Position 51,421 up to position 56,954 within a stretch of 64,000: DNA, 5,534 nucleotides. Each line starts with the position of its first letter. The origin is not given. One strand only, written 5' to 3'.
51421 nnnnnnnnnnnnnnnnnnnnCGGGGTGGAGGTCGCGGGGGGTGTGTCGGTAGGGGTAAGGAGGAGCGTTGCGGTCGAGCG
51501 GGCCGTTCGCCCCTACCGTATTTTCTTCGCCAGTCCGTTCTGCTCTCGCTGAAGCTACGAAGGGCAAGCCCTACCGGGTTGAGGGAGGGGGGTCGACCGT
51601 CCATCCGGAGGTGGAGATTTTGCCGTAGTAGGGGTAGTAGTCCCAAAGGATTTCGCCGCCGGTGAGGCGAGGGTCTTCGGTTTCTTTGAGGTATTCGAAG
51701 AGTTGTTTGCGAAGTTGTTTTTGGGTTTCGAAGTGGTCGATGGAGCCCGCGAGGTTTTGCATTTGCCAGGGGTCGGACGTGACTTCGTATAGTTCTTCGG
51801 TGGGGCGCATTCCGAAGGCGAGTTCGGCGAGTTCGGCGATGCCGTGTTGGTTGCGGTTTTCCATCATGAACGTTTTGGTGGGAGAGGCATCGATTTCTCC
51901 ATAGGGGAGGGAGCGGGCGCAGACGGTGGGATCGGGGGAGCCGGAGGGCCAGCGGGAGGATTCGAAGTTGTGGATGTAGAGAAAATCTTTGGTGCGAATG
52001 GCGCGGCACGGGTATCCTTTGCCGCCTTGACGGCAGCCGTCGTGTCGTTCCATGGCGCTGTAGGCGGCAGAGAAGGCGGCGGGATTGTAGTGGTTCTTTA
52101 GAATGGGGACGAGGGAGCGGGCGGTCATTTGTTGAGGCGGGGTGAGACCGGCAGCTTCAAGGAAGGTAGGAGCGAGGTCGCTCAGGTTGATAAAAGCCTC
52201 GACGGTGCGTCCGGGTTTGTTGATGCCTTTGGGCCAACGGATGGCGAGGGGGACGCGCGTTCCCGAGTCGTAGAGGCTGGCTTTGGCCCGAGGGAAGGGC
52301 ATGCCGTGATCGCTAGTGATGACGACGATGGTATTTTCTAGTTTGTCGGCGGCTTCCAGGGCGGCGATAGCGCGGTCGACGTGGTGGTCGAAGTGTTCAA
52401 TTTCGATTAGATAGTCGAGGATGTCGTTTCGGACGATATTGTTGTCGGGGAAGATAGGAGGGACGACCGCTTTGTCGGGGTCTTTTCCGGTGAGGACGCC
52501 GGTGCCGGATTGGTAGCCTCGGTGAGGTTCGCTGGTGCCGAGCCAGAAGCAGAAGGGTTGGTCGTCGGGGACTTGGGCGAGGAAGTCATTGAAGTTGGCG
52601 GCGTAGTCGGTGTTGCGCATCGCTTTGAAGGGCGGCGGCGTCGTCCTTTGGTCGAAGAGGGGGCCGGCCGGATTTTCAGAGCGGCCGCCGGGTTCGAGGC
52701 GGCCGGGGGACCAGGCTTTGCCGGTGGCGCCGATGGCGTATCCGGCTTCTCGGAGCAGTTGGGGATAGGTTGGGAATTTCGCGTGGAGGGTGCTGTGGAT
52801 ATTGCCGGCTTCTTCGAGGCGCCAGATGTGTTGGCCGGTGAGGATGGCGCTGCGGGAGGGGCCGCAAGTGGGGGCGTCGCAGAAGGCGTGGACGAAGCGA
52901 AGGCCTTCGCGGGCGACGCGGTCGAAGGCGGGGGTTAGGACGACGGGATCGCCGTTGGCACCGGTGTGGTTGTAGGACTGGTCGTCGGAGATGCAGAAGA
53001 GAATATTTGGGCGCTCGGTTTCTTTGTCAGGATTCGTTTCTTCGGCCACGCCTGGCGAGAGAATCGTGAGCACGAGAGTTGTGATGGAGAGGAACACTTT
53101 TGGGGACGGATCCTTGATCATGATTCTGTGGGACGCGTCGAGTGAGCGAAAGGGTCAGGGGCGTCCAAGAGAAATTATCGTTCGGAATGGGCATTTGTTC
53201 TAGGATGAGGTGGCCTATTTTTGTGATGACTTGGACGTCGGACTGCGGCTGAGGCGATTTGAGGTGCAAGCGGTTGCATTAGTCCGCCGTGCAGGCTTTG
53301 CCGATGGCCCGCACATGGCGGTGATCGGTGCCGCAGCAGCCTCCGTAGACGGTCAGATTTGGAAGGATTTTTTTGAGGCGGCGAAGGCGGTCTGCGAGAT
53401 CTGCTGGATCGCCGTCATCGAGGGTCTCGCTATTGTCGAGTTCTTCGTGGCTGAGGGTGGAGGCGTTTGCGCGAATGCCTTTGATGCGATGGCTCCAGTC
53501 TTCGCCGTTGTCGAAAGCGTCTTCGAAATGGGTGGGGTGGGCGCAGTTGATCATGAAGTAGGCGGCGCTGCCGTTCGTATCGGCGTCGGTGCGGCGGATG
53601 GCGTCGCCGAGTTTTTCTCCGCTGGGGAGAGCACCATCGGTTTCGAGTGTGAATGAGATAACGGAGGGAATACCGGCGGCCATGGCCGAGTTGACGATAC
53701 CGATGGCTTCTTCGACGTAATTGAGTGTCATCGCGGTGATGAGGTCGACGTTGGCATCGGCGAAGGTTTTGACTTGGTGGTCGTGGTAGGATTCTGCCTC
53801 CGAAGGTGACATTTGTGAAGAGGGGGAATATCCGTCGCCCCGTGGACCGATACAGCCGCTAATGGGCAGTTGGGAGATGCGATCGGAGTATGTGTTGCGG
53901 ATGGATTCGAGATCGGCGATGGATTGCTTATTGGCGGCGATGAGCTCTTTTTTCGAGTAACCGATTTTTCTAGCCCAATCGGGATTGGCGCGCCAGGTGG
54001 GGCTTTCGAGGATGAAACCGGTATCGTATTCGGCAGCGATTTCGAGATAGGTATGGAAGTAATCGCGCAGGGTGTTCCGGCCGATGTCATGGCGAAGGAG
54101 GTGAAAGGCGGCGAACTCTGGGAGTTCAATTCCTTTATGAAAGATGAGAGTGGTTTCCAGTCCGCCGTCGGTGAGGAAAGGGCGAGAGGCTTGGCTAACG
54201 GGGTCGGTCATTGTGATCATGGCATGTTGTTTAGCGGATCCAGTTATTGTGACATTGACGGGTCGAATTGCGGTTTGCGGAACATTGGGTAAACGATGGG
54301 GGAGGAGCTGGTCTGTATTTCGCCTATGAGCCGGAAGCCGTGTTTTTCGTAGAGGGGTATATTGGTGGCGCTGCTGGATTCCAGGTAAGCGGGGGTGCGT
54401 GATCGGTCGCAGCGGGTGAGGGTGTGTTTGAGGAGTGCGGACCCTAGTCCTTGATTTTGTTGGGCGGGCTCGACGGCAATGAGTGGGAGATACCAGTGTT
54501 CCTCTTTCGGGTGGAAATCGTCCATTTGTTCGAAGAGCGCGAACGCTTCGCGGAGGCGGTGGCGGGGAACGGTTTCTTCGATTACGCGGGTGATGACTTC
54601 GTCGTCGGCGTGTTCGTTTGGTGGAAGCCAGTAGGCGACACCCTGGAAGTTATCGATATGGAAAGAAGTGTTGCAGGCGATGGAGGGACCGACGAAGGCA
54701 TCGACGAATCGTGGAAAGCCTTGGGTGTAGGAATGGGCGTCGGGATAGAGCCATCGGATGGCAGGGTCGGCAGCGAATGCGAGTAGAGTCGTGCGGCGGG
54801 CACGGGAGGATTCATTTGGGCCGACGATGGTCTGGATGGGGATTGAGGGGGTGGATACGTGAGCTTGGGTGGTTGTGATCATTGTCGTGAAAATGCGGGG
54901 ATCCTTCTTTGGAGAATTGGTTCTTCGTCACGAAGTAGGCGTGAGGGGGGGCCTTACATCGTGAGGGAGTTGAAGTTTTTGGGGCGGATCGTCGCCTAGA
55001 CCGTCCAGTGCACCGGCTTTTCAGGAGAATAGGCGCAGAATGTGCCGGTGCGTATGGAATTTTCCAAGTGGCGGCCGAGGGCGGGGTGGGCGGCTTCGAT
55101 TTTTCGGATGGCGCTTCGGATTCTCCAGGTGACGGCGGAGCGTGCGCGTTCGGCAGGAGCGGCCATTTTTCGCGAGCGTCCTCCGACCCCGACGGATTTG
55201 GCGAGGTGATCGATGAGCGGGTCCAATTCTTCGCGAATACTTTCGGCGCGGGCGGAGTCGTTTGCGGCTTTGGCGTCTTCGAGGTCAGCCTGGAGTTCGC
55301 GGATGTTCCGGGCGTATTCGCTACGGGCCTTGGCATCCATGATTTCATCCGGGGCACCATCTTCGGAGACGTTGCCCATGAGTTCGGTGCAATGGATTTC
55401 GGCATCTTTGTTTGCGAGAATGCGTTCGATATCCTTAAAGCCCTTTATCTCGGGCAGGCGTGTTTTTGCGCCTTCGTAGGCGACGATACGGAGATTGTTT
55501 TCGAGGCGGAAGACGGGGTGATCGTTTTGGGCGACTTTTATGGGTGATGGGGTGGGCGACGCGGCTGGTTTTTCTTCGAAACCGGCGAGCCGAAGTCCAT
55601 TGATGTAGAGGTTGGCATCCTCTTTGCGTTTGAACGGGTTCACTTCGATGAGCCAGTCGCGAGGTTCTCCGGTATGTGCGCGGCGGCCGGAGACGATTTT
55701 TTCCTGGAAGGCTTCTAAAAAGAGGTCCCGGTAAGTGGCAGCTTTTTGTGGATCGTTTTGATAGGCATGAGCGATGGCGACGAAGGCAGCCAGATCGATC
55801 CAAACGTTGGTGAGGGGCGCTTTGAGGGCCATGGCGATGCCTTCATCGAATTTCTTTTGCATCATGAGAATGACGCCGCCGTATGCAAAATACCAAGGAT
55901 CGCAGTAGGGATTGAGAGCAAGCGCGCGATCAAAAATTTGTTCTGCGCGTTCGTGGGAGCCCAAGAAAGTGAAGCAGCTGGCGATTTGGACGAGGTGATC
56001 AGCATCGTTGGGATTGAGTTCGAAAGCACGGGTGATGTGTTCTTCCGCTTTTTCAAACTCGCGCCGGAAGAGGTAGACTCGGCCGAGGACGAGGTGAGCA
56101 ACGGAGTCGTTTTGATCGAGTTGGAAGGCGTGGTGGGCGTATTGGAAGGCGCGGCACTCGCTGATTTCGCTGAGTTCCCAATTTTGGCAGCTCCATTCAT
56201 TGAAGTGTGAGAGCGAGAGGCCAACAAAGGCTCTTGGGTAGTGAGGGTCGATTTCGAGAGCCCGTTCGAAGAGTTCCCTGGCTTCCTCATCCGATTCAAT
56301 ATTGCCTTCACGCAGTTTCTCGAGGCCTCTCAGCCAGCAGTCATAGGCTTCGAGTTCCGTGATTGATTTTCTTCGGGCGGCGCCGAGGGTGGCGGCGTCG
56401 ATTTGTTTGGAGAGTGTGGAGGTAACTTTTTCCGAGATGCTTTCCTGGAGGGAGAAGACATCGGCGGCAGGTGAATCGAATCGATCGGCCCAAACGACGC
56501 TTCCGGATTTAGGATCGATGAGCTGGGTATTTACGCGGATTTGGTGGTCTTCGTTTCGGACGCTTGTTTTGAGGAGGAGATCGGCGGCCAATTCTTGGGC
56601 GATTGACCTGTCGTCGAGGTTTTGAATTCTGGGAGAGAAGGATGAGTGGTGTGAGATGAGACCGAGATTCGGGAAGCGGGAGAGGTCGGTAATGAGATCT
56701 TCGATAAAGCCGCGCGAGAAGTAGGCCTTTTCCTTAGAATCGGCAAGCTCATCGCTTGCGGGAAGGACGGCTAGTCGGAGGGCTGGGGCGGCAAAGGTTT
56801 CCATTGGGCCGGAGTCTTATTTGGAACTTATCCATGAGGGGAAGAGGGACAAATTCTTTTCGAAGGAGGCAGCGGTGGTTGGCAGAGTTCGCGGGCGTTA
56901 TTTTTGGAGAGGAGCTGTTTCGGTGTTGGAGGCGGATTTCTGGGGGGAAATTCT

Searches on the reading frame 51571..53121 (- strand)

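Call 9: search_protein_families(library=pfam, proteins=[window:51571-53121:-], max_evalue=0.001)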
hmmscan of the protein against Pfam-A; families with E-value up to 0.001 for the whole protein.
window:51571-53121:- (516 aa): 3 families
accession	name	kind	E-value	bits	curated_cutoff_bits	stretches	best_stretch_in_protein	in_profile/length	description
PF00884.28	Sulfatase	-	2.5e-42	145.7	25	1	38-325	1-300/301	Sulfatase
PF16347.10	SGSH_C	-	1.9e-17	64.2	29.3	1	280-387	8-111/154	N-sulphoglucosamine sulphohydrolase, C-terminal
PF01663.27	Phosphodiest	-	0.0007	19.7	23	0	240-274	187-221/342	Type I phosphodiesterase / nucleotide pyrophosphatase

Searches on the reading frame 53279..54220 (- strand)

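Call 9: search_protein_families(library=pfam, proteins=[window:53279-54220:-], max_evalue=0.001)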
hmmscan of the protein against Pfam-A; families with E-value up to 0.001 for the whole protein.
window:53279-54220:- (313 aa): 1 family
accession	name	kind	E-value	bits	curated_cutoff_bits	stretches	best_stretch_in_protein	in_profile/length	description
PF02574.22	S-methyl_trans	-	4.5e-33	115.8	22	1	16-309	2-282/283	Homocysteine S-methyltransferase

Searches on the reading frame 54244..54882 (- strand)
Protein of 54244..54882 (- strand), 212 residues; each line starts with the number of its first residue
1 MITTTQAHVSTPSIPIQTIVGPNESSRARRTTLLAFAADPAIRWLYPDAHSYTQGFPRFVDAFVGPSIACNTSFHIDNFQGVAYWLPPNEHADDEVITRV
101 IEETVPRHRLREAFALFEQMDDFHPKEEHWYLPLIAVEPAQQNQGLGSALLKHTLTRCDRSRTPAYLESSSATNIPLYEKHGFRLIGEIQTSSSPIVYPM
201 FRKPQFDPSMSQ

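Call 9: search_protein_families(library=pfam, proteins=[window:54244-54882:-], max_evalue=0.001)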
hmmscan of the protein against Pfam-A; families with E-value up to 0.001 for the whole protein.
window:54244-54882:- (212 aa): 3 families
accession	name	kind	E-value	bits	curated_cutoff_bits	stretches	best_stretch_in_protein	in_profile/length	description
PF13508.13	Acetyltransf_7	-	2.5e-09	37.8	27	1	129-184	29-83/84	Acetyltransferase (GNAT) domain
PF00583.31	Acetyltransf_1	-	1.8e-08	35.1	20.7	1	114-183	47-116/116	Acetyltransferase (GNAT) family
PF13673.13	Acetyltransf_10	-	2.2e-08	34.6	23.6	1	131-200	53-124/128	Acetyltransferase (GNAT) domain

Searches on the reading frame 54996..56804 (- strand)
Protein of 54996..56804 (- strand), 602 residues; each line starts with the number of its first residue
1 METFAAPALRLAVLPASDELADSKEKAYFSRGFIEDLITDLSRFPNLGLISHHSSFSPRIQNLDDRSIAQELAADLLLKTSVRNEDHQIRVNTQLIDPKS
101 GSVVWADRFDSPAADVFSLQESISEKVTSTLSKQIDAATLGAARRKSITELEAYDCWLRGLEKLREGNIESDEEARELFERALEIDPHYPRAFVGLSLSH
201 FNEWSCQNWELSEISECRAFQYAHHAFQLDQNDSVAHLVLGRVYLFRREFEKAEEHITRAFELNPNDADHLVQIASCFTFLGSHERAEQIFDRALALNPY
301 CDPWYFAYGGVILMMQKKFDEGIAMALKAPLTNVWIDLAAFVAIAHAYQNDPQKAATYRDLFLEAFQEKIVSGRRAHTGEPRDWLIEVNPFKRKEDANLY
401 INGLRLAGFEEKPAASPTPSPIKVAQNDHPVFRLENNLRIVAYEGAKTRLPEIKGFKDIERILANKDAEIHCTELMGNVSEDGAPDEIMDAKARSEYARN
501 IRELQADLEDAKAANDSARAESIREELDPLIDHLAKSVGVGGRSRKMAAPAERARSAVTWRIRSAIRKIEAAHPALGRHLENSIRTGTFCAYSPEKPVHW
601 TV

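Call 9: search_protein_families(library=pfam, proteins=[window:54996-56804:-], max_evalue=0.001)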
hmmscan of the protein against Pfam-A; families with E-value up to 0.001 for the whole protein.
window:54996-56804:- (602 aa): 13 families
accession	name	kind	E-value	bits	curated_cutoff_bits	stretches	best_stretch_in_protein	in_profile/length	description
PF00515.34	TPR_1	-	3.9e-15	55.4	27.8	1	236-267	3-34/34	Tetratricopeptide repeat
PF07719.23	TPR_2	-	3.8e-14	52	27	1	236-267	3-34/34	Tetratricopeptide repeat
PF13428.12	TPR_14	-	2.5e-13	49.7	23.5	0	236-275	3-42/44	Tetratricopeptide repeat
PF14559.12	TPR_19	-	3.3e-13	50.2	25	1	219-269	10-60/68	Tetratricopeptide repeat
PF13181.12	TPR_8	-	3.9e-11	42.6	25.7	0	272-299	5-32/34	Tetratricopeptide repeat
PF13431.12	TPR_17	-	1.4e-09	37.9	24.4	0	258-289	3-34/34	Tetratricopeptide repeat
PF13432.12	TPR_16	-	6.9e-08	33.2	32.7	1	239-300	2-63/65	Tetratricopeptide repeat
PF13424.12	TPR_12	-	3.9e-07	30.6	30.1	1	239-297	8-74/77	Tetratricopeptide repeat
PF13176.12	TPR_7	-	6.2e-07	29.4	27.9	0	236-267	1-32/36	Tetratricopeptide repeat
PF23914.1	TPR_CcmH_CycH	-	1.3e-06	28.8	42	1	228-296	44-115/158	Cytochrome c-type biogenesis protein H TPR domain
PF13414.12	TPR_11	-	0.00017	21.6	26.8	0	173-198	11-36/42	TPR repeat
PF25062.1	ARM_TT21_N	-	0.00019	21.7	40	0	231-272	97-139/222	Tetratricopeptide repeat protein 21 N-terminal ARM repeat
PF12895.13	ANAPC3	-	0.0002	22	27.2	0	223-293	12-81/82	Anaphase-promoting complex, cyclosome, subunit 3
